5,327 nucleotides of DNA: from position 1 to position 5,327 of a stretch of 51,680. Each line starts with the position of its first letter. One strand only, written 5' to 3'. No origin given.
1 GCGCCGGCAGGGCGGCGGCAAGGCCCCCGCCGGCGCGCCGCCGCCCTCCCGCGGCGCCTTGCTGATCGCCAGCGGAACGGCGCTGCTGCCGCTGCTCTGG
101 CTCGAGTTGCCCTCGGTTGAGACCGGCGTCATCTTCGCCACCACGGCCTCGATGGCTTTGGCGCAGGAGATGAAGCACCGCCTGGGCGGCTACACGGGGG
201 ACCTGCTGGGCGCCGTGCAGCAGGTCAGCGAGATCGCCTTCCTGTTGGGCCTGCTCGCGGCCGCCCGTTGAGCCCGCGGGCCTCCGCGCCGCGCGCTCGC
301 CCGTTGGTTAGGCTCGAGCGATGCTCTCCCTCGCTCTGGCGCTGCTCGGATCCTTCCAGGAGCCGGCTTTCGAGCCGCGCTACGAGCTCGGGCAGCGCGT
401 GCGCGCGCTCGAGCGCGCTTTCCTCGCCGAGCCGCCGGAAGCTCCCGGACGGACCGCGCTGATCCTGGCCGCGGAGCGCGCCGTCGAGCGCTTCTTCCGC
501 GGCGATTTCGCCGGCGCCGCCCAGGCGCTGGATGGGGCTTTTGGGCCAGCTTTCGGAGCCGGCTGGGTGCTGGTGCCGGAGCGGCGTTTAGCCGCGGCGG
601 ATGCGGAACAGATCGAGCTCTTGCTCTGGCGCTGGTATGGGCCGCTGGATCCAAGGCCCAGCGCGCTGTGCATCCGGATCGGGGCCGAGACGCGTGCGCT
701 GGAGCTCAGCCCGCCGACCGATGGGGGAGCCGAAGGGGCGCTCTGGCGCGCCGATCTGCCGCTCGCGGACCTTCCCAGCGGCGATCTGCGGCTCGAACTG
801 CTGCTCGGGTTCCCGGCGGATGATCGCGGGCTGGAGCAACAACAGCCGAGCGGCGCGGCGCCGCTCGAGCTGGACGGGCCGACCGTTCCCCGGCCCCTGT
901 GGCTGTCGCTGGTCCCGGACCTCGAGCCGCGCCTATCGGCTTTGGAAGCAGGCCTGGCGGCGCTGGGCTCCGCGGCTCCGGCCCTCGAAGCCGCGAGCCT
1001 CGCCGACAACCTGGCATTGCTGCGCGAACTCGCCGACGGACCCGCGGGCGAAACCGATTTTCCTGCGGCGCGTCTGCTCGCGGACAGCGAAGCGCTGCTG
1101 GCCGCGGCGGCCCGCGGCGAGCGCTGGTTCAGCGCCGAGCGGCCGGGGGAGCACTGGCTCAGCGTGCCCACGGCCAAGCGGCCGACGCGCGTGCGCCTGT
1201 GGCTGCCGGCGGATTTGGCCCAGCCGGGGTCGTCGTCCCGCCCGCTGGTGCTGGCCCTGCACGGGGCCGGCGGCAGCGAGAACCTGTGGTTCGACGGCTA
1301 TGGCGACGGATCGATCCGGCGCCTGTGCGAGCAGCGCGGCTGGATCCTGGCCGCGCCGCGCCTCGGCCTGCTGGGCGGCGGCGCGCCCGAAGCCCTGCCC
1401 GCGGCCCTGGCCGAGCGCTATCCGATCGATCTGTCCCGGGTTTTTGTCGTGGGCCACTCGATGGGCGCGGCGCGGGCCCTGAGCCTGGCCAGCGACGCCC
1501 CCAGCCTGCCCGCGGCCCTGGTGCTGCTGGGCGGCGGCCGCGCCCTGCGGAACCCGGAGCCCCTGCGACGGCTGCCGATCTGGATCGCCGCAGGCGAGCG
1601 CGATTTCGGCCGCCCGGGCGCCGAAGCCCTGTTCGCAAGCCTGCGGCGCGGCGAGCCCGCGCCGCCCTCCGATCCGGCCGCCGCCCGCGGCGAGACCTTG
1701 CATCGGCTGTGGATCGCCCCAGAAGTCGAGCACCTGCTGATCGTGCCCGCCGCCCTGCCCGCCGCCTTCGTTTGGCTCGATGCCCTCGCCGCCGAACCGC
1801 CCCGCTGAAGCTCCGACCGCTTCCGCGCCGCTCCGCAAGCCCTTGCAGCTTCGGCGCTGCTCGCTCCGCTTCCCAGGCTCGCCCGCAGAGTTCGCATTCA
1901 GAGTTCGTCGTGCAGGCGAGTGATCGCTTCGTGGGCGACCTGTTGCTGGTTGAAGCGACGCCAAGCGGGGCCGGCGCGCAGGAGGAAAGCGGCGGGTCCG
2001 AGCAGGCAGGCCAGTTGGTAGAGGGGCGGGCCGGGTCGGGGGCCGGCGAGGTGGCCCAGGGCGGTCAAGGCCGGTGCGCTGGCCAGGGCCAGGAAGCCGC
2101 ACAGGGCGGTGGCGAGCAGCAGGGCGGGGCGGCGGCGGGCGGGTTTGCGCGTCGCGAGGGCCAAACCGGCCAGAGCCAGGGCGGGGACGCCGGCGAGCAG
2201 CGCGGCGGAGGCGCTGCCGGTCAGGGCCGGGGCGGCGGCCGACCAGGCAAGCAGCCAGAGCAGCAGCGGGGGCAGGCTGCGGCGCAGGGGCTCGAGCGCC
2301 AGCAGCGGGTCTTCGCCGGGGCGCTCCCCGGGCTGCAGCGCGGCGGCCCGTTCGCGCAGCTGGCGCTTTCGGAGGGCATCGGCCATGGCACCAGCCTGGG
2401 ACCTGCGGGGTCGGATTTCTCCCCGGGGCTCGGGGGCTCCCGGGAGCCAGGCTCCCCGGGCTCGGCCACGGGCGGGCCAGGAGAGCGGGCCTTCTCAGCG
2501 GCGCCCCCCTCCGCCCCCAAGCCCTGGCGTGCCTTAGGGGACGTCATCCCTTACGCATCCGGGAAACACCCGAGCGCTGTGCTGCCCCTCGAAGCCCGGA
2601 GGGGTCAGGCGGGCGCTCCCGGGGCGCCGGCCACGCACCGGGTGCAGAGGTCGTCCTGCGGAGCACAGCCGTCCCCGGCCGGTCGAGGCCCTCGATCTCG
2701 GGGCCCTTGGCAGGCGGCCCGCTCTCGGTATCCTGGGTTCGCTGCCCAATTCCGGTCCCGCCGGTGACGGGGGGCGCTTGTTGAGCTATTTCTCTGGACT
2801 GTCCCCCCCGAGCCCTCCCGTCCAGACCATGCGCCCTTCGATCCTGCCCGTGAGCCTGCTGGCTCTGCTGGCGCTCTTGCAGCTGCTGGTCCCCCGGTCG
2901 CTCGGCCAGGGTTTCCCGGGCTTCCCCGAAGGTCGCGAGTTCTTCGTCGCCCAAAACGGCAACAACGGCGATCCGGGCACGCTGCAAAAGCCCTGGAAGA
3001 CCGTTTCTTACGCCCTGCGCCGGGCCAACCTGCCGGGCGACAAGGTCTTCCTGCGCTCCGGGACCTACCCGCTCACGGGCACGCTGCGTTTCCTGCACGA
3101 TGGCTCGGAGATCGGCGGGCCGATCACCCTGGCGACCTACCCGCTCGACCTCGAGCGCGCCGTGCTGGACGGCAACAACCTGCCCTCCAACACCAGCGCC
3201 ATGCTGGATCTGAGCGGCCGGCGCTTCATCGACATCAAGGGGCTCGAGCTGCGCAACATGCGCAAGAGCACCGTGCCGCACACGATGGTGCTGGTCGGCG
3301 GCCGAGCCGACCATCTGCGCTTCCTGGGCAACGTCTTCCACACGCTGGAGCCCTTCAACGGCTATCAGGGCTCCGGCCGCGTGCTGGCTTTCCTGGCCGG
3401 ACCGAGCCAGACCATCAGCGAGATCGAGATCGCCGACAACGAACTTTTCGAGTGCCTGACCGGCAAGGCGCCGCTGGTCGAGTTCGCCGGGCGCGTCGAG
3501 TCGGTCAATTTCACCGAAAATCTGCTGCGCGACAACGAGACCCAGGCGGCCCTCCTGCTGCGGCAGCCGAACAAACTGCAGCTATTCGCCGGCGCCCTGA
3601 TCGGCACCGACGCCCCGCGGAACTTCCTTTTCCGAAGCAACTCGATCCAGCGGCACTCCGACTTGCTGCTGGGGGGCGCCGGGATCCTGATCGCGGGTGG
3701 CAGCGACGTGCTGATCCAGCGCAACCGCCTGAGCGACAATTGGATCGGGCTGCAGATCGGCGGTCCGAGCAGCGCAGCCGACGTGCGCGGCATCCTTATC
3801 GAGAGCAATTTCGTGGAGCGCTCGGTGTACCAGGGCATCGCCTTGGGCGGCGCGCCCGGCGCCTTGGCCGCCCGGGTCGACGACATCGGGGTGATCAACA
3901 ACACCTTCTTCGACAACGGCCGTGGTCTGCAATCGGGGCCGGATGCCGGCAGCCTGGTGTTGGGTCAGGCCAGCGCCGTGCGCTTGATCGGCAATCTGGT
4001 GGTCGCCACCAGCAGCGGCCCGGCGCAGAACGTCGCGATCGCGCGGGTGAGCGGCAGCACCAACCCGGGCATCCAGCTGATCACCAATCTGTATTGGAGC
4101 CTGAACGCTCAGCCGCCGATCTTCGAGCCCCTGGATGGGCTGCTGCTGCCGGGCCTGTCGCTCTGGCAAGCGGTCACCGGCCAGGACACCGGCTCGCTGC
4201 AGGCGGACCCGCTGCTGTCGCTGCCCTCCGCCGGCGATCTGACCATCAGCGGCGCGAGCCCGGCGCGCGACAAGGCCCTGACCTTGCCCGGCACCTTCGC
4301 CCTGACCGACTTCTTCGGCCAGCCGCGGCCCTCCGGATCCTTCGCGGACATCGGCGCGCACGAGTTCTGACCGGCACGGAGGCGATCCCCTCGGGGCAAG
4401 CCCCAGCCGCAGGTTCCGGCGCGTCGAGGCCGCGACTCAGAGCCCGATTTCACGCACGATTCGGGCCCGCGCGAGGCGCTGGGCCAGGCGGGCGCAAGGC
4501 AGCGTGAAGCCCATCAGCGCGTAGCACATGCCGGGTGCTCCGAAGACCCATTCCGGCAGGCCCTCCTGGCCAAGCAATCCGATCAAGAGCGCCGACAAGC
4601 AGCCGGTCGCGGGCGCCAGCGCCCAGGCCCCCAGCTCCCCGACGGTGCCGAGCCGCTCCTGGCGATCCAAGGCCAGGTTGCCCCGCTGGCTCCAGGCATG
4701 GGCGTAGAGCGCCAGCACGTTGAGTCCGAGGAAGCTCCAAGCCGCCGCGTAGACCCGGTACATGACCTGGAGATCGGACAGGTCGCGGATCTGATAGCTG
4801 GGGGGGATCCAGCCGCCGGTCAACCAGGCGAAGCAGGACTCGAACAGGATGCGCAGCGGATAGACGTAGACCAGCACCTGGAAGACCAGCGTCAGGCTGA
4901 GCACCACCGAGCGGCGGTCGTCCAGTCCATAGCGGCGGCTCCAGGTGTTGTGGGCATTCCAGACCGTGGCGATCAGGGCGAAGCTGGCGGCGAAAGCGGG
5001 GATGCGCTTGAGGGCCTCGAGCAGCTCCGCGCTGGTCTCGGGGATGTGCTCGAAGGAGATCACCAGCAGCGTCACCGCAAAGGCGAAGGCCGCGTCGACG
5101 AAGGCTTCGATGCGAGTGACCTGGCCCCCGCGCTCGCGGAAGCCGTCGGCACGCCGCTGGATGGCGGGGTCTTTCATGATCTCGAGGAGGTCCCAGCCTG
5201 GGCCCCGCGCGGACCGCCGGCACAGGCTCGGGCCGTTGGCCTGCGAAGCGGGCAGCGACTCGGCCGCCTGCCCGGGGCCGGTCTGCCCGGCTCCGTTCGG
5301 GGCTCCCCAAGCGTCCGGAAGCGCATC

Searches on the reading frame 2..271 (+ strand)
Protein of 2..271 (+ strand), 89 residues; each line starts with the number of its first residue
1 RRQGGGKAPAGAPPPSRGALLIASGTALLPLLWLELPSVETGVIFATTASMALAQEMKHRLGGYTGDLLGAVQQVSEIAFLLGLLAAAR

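Call 64: search_protein_families(library=pfam, proteins=[window:2-271:+], max_evalue=0.001)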
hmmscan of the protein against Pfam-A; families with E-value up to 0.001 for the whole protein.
window:2-271:+ (89 aa): 1 family
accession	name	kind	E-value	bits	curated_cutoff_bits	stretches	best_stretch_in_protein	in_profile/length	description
PF02654.20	CobS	-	1e-08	36.1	23.2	1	31-82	159-207/207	Cobalamin-5-phosphate synthase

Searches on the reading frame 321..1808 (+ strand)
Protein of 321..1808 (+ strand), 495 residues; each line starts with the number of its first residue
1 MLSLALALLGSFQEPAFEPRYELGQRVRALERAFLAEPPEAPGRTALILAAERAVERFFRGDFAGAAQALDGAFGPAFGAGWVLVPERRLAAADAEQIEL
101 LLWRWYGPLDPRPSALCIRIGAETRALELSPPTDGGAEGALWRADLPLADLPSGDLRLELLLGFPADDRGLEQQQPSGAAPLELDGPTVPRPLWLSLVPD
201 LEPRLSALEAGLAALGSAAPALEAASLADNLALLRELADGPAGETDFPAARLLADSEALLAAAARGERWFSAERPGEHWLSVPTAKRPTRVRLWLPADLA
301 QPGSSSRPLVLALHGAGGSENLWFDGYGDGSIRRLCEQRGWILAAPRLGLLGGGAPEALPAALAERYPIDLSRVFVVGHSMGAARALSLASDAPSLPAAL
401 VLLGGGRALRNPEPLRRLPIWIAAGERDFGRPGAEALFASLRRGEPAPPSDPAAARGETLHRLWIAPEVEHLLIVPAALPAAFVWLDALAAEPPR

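Call 63: search_protein_families(library=pfam, proteins=[window:321-1808:+], max_evalue=0.001)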
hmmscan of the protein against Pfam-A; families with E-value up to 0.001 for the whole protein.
window:321-1808:+ (495 aa): 2 families
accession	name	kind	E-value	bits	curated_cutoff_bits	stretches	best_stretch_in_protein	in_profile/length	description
PF00561.26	Abhydrolase_1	-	0.00019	21.6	25.8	0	370-414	67-108/245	alpha/beta hydrolase fold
PF12146.15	Hydrolase_4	-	0.00023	21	27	1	363-411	69-115/239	Serine aminopeptidase, S33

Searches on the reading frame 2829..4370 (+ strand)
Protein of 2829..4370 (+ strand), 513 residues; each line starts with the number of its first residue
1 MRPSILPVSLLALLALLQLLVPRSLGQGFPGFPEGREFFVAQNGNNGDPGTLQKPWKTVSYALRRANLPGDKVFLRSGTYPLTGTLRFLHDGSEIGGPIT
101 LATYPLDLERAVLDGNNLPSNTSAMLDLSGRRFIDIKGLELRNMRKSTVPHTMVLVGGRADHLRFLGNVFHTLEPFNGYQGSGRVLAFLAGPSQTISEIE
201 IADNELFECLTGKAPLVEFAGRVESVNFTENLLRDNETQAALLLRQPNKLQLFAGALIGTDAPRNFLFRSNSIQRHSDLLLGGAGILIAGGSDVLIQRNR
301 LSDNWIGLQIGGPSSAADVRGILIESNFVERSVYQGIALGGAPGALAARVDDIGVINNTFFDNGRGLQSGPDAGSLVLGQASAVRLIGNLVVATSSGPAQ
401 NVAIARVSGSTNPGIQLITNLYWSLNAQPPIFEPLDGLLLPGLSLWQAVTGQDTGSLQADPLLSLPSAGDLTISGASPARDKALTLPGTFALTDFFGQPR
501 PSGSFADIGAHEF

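Call 63: search_protein_families(library=pfam, proteins=[window:2829-4370:+], max_evalue=0.001)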
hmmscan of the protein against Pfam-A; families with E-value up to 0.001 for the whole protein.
window:2829-4370:+ (513 aa): 2 families
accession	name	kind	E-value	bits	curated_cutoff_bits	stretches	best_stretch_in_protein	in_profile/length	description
PF13229.12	Beta_helix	-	2.8e-06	27.5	25.9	1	264-389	55-156/158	Right handed beta helix region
PF07602.17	DUF1565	-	5.5e-05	23.1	20.3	0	43-81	2-39/257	Protein of unknown function (DUF1565)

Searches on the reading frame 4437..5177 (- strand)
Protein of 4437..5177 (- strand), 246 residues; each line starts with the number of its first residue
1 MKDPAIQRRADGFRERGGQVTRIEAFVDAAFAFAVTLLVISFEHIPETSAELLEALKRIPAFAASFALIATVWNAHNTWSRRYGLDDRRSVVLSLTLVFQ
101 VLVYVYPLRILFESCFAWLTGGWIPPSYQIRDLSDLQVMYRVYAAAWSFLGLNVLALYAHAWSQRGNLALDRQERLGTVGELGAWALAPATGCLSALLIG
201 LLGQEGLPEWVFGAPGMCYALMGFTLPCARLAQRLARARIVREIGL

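Call 63: search_protein_families(library=pfam, proteins=[window:4437-5177:-], max_evalue=0.001)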
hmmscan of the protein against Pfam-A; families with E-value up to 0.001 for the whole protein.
window:4437-5177:- (246 aa): 1 family
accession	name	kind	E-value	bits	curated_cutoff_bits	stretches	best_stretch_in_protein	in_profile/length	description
PF06736.16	TMEM175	-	2.5e-13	50.8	25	1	22-101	1-84/88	Endosomal/lysosomal potassium channel TMEM175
